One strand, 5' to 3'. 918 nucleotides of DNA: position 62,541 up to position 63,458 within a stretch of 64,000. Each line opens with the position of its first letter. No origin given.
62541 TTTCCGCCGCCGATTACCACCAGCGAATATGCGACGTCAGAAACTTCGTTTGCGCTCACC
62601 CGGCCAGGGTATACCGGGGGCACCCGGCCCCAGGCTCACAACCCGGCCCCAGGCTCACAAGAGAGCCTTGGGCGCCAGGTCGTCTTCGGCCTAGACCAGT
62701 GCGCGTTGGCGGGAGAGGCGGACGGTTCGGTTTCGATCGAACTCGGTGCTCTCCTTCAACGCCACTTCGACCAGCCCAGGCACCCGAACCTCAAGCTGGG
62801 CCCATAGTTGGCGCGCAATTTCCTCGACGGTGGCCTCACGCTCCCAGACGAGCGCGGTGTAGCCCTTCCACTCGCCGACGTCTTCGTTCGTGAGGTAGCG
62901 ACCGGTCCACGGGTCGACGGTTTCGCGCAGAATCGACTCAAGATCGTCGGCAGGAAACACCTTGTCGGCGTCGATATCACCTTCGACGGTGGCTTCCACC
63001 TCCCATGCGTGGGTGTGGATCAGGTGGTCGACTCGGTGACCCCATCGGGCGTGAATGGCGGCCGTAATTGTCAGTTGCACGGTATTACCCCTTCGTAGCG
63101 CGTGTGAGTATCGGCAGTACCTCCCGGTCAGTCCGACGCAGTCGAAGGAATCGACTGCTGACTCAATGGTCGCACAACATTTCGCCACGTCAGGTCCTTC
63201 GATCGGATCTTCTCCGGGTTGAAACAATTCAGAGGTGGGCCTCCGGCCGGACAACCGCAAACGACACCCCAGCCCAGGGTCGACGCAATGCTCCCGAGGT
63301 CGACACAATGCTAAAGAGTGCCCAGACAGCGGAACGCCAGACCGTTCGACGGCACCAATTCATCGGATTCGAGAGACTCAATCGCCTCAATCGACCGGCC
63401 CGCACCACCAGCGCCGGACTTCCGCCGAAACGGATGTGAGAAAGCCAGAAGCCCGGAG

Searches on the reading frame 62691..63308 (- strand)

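Call 23: search_protein_families(library=pfam, proteins=[window:62691-63308:-])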
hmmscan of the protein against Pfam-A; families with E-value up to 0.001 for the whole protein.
window:62691-63308:- (205 aa): 1 family
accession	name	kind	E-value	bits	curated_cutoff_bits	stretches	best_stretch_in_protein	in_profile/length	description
PF01242.24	PTPS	-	2.3e-08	34.5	22.4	1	94-187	21-111/121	6-pyruvoyl tetrahydropterin synthase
